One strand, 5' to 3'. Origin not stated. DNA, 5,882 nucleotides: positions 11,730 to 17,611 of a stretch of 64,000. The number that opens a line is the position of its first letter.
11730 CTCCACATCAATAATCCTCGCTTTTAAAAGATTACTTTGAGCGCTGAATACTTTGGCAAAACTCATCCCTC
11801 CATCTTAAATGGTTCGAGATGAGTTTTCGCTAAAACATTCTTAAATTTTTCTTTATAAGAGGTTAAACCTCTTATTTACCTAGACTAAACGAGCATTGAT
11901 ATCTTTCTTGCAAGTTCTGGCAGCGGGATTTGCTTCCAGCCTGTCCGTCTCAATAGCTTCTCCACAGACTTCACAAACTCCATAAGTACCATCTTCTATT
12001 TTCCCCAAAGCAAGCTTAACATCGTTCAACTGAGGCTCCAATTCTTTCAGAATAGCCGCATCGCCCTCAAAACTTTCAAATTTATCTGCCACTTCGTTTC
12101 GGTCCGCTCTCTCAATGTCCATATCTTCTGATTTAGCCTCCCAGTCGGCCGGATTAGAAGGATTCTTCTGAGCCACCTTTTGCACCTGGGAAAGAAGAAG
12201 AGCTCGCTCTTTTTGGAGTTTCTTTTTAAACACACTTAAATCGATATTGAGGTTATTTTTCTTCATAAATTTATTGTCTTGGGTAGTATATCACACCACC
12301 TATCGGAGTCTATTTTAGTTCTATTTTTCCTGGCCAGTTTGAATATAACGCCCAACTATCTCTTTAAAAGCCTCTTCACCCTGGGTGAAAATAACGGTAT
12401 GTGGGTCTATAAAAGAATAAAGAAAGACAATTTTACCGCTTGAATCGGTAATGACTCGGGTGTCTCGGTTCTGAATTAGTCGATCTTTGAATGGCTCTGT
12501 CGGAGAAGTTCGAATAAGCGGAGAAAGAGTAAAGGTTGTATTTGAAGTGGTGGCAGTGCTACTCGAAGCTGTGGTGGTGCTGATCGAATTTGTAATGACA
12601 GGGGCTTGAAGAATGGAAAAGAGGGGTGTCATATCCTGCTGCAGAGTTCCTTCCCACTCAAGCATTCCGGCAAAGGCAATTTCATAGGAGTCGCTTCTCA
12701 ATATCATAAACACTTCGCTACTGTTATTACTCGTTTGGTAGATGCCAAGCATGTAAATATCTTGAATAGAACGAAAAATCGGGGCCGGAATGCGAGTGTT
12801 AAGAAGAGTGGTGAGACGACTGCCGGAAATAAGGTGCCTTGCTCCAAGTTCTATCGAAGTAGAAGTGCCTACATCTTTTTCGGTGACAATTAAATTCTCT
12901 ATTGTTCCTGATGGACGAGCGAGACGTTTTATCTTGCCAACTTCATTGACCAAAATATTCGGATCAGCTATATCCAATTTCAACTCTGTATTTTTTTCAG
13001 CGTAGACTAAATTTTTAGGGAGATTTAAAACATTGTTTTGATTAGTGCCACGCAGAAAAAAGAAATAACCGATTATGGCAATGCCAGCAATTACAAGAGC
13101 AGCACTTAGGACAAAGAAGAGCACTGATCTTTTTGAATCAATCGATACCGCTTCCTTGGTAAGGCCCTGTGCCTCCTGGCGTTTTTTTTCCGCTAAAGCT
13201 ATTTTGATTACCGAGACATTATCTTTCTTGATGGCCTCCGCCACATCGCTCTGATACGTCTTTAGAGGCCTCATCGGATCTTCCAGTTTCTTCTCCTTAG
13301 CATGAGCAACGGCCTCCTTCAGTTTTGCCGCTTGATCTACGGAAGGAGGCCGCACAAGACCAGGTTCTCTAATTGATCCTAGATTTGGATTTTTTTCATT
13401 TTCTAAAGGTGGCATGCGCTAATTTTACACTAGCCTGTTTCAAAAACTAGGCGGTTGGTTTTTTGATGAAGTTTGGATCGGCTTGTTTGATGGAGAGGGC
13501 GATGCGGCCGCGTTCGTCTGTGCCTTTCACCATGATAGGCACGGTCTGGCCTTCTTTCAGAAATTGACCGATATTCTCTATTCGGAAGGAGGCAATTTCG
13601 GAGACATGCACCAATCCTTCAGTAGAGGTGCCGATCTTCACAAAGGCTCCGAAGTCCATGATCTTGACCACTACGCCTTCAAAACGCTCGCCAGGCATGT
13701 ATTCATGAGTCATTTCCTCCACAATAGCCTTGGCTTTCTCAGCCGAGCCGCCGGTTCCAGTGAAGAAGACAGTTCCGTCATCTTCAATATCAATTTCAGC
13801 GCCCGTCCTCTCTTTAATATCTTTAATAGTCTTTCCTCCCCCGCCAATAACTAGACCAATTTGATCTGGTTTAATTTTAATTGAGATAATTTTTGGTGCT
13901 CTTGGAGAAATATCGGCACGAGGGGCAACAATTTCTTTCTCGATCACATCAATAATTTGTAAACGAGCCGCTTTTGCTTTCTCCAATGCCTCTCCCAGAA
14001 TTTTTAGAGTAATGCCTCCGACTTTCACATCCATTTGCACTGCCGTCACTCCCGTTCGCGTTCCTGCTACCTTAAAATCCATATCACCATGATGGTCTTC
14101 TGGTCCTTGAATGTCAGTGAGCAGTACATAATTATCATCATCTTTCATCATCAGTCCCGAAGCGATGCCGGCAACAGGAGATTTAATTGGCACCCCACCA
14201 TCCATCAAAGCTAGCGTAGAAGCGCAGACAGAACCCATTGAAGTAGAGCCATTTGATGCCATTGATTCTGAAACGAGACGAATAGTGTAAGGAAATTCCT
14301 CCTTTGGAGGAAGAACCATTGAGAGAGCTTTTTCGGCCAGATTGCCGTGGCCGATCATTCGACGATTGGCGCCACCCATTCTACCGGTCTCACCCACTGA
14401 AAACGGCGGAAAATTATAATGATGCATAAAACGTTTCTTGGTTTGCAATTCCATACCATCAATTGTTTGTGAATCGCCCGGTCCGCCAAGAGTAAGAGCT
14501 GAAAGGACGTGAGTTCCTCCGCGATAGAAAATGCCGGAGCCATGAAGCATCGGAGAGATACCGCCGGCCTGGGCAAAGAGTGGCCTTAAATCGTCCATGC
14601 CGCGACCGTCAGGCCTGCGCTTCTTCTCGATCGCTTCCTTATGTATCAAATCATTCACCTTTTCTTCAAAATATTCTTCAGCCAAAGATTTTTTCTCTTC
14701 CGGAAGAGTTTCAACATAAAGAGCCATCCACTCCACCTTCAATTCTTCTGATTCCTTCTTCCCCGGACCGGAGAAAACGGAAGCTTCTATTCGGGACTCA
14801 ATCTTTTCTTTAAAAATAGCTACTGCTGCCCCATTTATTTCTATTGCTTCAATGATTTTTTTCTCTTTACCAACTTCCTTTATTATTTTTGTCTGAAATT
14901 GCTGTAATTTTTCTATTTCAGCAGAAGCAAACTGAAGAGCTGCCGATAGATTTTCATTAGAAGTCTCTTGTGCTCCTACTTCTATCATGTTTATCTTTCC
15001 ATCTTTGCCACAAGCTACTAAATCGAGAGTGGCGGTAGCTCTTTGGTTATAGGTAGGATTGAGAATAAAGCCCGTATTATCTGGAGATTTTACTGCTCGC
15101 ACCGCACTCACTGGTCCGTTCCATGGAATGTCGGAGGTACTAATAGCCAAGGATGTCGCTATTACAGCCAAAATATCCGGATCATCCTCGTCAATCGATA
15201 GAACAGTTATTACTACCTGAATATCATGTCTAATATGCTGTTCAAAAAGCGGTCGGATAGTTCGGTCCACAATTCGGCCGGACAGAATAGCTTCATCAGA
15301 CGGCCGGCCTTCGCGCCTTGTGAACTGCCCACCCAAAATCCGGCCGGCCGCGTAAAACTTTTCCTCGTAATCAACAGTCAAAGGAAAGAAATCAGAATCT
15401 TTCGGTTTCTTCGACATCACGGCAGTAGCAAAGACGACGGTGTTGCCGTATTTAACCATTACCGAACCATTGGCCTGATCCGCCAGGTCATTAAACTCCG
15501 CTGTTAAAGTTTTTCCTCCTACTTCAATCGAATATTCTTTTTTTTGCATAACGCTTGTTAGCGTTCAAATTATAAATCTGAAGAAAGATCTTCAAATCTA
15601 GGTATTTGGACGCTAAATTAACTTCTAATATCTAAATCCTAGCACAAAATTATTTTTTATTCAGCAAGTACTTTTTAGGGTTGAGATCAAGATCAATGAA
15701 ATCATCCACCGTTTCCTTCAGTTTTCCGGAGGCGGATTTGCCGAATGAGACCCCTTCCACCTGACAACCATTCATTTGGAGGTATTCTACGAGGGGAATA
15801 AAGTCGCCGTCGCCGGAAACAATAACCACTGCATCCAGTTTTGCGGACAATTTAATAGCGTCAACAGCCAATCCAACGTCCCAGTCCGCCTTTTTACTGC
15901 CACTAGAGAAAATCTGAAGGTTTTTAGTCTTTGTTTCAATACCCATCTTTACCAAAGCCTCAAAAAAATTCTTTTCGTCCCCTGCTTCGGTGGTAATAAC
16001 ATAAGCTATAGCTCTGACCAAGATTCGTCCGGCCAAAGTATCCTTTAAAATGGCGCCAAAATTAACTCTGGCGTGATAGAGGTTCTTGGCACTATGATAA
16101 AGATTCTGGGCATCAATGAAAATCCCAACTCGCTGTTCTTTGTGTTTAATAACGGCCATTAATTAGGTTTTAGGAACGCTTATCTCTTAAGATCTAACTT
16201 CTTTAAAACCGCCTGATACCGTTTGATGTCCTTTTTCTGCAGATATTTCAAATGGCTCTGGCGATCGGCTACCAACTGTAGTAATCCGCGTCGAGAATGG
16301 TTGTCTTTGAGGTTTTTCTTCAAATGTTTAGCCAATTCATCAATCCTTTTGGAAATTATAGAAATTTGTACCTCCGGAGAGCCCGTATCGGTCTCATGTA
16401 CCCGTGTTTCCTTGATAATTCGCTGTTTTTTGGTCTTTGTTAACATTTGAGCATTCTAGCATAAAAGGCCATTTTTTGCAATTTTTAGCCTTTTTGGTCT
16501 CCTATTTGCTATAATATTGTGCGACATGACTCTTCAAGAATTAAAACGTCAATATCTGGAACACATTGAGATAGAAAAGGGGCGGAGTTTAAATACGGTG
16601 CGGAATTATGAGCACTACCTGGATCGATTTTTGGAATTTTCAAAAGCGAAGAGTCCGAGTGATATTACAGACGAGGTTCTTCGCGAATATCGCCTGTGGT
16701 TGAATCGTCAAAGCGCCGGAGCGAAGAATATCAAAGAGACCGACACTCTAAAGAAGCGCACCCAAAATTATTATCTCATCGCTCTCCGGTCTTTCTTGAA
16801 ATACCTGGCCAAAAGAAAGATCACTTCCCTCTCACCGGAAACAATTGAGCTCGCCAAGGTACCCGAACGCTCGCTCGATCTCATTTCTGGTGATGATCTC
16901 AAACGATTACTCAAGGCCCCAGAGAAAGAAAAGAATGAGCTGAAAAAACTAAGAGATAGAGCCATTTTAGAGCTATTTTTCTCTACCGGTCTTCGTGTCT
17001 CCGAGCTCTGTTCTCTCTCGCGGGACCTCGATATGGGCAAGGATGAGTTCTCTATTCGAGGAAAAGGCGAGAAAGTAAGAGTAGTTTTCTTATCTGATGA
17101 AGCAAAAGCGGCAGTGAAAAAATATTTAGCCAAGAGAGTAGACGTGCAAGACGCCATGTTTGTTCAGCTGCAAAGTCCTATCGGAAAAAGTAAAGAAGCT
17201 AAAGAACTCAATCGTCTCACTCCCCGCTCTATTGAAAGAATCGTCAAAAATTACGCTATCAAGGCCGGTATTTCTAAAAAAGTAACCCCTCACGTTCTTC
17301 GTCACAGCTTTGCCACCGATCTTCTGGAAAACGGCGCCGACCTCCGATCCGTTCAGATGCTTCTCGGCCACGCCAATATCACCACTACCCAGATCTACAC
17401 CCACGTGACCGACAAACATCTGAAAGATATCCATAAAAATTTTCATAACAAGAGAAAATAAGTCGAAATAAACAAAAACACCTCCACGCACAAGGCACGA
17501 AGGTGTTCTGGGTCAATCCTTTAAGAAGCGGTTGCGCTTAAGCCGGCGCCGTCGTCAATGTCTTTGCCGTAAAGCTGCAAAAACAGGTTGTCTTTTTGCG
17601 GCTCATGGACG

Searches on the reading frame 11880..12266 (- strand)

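Call 78: search_protein_families(library=pfam, proteins=[window:11880-12266:-], max_evalue=0.00001)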
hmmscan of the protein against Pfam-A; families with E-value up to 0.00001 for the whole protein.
window:11880-12266:- (128 aa): 1 family
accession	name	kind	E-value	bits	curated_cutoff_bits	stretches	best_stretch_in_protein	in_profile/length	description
PF01258.23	zf-dskA_traR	-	8.8e-10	38.9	24.9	1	93-120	1-28/36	Prokaryotic dksA/traR C4-type zinc finger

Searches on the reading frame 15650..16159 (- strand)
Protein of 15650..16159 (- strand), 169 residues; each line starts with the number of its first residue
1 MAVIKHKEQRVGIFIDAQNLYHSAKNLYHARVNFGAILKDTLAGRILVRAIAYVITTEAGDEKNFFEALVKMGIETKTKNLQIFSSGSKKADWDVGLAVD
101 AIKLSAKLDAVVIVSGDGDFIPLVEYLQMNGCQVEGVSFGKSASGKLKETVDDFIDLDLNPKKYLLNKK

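Call 79: search_protein_families(library=pfam, proteins=[window:15650-16159:-], max_evalue=0.00001)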
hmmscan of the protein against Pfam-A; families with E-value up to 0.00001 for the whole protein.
window:15650-16159:- (169 aa): 1 family
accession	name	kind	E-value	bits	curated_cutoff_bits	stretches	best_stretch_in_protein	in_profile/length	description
PF01936.24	NYN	-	1.7e-34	119.9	24.2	1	10-158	1-145/145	NYN domain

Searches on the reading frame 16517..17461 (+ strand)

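Call 79: search_protein_families(library=pfam, proteins=[window:16517-17461:+], max_evalue=0.00001)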
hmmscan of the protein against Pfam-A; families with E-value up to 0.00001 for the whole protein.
window:16517-17461:+ (314 aa): 4 families
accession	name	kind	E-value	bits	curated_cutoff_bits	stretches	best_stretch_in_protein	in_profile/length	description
PF00589.27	Phage_integrase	-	9.5e-45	152.9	27.1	1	124-301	4-172/172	Phage integrase family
PF02899.23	Phage_int_SAM_1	-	1.1e-11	45.3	22.3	1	12-101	3-83/83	Phage integrase, N-terminal SAM-like domain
PF13495.12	Phage_int_SAM_4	-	1.5e-10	41.7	27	0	14-66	6-57/85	Phage integrase, N-terminal SAM-like domain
PF13102.12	Phage_int_SAM_5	-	4.8e-08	33.7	22.3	1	14-107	7-92/98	Phage integrase SAM-like domain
